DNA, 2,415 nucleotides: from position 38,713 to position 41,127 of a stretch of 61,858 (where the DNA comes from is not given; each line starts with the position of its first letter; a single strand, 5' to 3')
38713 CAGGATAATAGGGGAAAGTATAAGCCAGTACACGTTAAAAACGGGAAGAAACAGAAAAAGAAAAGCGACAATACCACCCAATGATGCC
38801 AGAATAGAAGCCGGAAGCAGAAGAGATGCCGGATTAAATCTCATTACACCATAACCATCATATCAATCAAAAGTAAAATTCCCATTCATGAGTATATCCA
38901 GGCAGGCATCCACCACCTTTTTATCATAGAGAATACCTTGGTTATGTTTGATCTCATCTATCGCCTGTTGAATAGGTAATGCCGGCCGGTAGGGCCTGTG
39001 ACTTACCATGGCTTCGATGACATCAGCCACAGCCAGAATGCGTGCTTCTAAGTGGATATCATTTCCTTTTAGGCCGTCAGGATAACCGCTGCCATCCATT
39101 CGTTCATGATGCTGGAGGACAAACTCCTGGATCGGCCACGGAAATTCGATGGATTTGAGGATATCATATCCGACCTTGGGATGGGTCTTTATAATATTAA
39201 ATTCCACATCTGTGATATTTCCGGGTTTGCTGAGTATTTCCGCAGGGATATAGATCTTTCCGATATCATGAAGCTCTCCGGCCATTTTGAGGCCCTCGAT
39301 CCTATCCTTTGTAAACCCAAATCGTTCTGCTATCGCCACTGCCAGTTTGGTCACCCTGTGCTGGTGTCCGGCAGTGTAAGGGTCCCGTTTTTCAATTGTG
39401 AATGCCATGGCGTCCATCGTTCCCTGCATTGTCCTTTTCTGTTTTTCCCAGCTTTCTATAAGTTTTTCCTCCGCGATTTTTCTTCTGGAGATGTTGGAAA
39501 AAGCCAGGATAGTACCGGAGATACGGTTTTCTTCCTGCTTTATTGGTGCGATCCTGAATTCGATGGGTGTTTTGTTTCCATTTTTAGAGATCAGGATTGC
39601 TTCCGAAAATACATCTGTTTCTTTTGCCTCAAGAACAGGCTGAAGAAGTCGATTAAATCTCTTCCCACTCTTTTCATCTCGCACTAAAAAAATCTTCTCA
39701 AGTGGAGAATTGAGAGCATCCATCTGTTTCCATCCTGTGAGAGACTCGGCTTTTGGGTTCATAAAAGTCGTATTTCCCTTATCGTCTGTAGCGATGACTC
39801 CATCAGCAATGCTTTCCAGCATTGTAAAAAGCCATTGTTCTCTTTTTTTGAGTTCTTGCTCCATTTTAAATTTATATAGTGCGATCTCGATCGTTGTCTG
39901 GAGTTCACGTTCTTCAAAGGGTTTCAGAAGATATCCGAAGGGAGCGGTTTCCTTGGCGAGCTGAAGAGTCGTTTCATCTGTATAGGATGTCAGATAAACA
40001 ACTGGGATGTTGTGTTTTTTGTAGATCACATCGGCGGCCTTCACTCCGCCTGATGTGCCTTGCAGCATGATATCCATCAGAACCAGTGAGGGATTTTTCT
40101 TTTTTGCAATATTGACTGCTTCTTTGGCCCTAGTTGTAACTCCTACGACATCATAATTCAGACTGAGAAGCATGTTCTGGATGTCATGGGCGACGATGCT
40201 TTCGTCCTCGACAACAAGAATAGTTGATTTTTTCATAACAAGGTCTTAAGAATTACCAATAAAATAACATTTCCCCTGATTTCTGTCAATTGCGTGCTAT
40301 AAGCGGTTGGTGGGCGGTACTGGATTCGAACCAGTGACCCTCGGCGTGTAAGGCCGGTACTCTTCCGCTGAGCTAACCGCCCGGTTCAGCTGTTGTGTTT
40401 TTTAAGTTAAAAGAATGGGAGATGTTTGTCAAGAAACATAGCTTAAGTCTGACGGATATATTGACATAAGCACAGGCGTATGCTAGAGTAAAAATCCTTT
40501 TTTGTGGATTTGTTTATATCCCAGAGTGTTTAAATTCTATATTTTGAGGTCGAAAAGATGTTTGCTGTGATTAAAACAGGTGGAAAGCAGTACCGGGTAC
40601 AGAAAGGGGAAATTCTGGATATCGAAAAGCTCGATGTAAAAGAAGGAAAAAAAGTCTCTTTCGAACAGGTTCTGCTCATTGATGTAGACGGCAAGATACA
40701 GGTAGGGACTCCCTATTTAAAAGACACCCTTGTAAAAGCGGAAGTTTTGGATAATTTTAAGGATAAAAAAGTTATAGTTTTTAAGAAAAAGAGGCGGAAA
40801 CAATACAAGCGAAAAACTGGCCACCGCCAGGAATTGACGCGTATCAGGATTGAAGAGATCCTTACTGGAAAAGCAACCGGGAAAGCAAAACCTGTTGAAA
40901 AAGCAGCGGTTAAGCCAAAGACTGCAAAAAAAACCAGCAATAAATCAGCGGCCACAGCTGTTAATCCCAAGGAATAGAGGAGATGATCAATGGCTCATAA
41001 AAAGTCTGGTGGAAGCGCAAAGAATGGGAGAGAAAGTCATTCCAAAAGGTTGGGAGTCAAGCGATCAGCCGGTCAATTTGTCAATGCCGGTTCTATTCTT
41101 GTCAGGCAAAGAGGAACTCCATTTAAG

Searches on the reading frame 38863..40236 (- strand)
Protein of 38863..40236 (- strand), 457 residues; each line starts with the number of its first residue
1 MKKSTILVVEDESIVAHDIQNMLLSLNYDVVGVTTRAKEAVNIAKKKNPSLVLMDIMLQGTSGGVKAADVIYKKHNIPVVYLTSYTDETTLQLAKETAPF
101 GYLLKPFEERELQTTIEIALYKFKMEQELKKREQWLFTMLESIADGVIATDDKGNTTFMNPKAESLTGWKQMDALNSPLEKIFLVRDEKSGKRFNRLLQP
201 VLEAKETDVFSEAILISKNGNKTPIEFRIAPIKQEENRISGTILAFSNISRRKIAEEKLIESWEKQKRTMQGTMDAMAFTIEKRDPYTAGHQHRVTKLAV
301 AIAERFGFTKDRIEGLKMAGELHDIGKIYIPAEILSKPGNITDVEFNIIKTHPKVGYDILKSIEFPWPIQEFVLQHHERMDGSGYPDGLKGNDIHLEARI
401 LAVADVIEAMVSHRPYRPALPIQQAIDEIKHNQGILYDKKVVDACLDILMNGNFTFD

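Call 4: search_protein_families(library=pfam, proteins=[window:38863-40236:-], max_evalue=0.01)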
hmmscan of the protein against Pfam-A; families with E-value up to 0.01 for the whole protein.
window:38863-40236:- (457 aa): 8 families
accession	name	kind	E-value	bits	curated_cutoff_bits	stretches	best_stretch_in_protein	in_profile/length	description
PF13487.12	HD_5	-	1.1e-41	142.8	27.2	1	280-441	6-170/170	HD domain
PF01966.28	HD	-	2.5e-22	79.8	22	1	289-410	2-116/116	HD domain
PF00072.30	Response_reg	-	9.2e-19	68.1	30.2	1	6-116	1-110/111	Response regulator receiver domain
PF00989.32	PAS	-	1.6e-10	41.5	22.6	1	138-246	5-110/113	PAS fold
PF08448.16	PAS_4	-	2.1e-09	38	23.1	1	140-253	1-109/110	PAS fold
PF13426.13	PAS_9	-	1.1e-08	35.7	27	1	145-250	2-102/103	PAS domain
PF13188.13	PAS_8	-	2e-06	27.9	21.8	1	138-183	5-47/65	PAS domain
PF13596.12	PAS_10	-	0.0052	17.8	22.1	0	139-249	4-105/106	PAS domain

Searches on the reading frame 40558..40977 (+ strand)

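Call 49: search_protein_families(library=pfam, proteins=[window:40558-40977:+], max_evalue=0.00001)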
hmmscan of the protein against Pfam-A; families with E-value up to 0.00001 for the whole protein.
window:40558-40977:+ (139 aa): 1 family
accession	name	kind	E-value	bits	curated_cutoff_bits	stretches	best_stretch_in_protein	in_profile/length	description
PF00829.26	Ribosomal_L21p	-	2.4e-38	130.8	27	1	1-101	1-99/99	Ribosomal prokaryotic L21 protein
